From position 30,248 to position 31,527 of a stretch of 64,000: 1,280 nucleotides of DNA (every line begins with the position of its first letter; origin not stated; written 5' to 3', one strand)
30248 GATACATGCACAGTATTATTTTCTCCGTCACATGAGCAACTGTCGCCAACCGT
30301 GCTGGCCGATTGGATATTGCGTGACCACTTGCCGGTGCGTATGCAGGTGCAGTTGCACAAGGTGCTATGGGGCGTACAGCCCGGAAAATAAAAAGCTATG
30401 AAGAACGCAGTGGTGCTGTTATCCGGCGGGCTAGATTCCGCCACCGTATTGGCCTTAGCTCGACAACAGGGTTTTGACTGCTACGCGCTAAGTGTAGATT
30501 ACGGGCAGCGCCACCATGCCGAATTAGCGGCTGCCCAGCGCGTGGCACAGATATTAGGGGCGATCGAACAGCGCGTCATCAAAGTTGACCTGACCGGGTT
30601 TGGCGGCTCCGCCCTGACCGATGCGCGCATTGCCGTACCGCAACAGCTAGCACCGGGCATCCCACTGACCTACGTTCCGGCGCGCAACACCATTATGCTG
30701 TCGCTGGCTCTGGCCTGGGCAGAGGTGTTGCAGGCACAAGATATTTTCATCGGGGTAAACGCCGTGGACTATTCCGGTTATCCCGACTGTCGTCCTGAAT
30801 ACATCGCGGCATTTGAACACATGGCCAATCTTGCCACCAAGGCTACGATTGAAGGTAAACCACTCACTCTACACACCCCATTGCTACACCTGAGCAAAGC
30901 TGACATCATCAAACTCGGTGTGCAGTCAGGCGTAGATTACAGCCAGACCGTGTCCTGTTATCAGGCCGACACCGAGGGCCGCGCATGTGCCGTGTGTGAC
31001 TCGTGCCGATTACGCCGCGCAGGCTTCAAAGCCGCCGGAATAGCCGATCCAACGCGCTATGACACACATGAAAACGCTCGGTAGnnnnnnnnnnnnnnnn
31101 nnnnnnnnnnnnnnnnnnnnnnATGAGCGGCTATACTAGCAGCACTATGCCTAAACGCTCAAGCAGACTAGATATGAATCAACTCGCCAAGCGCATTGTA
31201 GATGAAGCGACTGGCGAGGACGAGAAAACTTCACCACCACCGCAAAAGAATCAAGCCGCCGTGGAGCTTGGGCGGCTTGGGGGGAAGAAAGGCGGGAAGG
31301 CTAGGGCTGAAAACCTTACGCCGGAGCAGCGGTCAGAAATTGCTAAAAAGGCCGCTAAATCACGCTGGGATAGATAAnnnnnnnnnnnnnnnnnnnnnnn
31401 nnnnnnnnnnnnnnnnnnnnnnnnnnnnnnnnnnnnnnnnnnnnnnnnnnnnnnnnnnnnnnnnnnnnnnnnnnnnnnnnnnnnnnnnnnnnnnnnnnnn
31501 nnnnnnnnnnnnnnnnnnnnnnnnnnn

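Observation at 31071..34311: Recent, intact IS1-family element carrying phage-like cargo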

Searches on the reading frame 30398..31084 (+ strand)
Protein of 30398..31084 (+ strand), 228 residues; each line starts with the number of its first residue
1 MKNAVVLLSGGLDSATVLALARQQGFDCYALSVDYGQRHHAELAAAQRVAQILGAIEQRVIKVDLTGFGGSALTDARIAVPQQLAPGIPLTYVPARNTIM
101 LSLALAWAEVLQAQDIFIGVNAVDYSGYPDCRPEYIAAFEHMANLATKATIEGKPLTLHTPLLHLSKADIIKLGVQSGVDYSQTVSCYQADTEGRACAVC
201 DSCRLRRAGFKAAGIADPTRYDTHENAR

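Call 4: search_protein_families(library=pfam, proteins=[window:30398-31084:+], max_evalue=0.1)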
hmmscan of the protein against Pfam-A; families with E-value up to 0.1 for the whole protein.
window:30398-31084:+ (228 aa): 8 families
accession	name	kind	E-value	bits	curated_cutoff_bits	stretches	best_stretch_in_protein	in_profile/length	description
PF06508.19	QueC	-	4.7e-75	252.1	22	1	4-213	2-209/210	Queuosine biosynthesis protein QueC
PF00733.27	Asn_synthase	-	5.8e-08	33.2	21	1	6-59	22-76/354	Asparagine synthase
PF00764.25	Arginosuc_synth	-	0.00038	21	27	1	5-62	3-60/162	Arginosuccinate synthase N-terminal HUP domain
PF01171.26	ATP_bind_3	-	0.00089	19.5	27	1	5-45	3-47/182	PP-loop family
PF03054.22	tRNA_Me_trans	-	0.0077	16.3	20.6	1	3-38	2-37/202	tRNA methyl transferase HUP domain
PF02568.20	ThiI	-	0.02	14.9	20.5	0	3-56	5-59/197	Thiamine biosynthesis protein (ThiI)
PF02540.23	NAD_synthase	-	0.035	13.7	21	1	2-55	19-74/242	NAD synthase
PF01507.26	PAPS_reduct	-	0.047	14.1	22.5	0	4-52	2-50/175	Phosphoadenosine phosphosulfate reductase domain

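Call 27: find_related_loci(query=window:30398-31081:+, collection=genome_contigs, flank=4000)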
Query window:30398-31081:+ (228 aa) in genome_contigs; peptide patterns used: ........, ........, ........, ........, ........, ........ (x = any residue, [..] = any of these).
599 stretches matched a pattern (row limit reached: there are more); 579 encode a relative of the query (tblastn E <= 1e-3); the best 80 are kept; 80 distinct loci.
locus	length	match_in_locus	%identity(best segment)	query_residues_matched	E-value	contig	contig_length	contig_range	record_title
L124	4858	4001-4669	86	1-223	3e-129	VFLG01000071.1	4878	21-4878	MAG: Gallionellaceae bacterium isolate Bin_58_16 c_000003950301, whole genome shotgun sequence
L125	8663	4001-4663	87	1-221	2e-127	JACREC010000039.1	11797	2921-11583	MAG: Nitrosomonadales bacterium isolate NC_groundwater_1689_Pr3_B-0.1um_58_33 SR-2_scaffold_141_969354, whole genome sho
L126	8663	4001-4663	85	1-221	1e-124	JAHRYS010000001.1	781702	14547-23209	MAG: Candidatus Ferrigenium altingense isolate AG11 NODE_12_length_781702_cov_3610.952812, whole genome shotgun sequence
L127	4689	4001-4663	84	1-221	1e-124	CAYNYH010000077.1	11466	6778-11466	MAG TPA_asm: uncultured Gallionella sp. isolate binchicken_co134_1040 genome assembly, contig: NODE_12559_length_11466_c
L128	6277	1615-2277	83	1-221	2e-124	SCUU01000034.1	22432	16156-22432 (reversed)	MAG: Gallionellaceae bacterium isolate GW715_bin.18 GW715_bin.18-34960, whole genome shotgun sequence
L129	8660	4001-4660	85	2-221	4e-124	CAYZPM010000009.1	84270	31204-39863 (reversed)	MAG TPA_asm: uncultured Gallionellaceae bacterium isolate binchicken_co162_43 genome assembly, contig: NODE_349_length_8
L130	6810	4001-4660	84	2-221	2e-123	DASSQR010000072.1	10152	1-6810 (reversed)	MAG TPA_asm: Gallionella sp. isolate SMAG_U468 k141_195487, whole genome shotgun sequence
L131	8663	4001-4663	83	1-221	2e-122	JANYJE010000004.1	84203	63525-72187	MAG: Nitrosomonadales bacterium isolate GL140_3_metabinner_61_sub GL140_3_k141_496550, whole genome shotgun sequence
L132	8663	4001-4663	82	1-221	1e-121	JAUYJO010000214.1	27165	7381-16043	MAG: Gallionella sp. isolate C24_metabat.bin.145 C24_k141_553771, whole genome shotgun sequence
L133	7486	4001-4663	88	1-221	1e-121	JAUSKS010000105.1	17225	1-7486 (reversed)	MAG: Gallionellaceae bacterium isolate E14_metabat.bin.70 E14_k141_995397, whole genome shotgun sequence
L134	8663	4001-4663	83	1-221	9e-122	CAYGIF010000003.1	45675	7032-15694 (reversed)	MAG TPA_asm: uncultured Gallionella sp. isolate ERP113451_co1_314 genome assembly, contig: NODE_720_length_45675_cov_33.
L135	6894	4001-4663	82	1-221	9e-122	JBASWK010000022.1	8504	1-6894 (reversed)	MAG: Gallionella sp. isolate MFD12902_ilm_asm_bin7 k127_95874, whole genome shotgun sequence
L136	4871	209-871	82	1-221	1e-121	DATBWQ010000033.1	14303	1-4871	MAG TPA_asm: Gallionella sp. isolate SMAG_U7545 k141_1650412, whole genome shotgun sequence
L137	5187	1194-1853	82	2-221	2e-121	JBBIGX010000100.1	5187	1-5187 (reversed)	MAG: Gallionellaceae bacterium isolate EPF170215_bin_100 NODE_14527_length_5187_cov_2.988114, whole genome shotgun seque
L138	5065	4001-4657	82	3-221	2e-120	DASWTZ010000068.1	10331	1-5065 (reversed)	MAG TPA_asm: Gallionella sp. isolate SMAG_U3589 k141_205430, whole genome shotgun sequence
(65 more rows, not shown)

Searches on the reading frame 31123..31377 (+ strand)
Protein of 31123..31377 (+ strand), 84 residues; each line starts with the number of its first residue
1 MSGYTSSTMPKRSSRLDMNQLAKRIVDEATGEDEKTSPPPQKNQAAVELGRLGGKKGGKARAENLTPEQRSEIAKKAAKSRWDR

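Call 4: search_protein_families(library=pfam, proteins=[window:31123-31377:+], max_evalue=0.1)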
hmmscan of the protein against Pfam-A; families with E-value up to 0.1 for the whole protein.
window:31123-31377:+ (84 aa): 0 families

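Call 5: search_protein_families(library=ncbifam, proteins=[window:31123-31377:+], max_evalue=0.1)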
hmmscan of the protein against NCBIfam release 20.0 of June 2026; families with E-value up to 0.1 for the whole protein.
window:31123-31377:+ (84 aa): 0 families

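Call 23: search_protein_families(library=padloc, proteins=[window:31123-31377:+], max_evalue=0.01)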
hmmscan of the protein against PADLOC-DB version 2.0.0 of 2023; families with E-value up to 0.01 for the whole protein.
window:31123-31377:+ (84 aa): 0 families

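Call 24: search_protein_families(library=phrogs, proteins=[window:31123-31377:+], max_evalue=0.01)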
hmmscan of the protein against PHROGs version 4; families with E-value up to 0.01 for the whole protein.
window:31123-31377:+ (84 aa): 2 families
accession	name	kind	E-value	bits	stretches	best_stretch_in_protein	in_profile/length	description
phrog_2384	-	unknown function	1e-07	32.6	1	53-83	7-37/338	-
phrog_12127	-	unknown function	0.00085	20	1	46-83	183-220/414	-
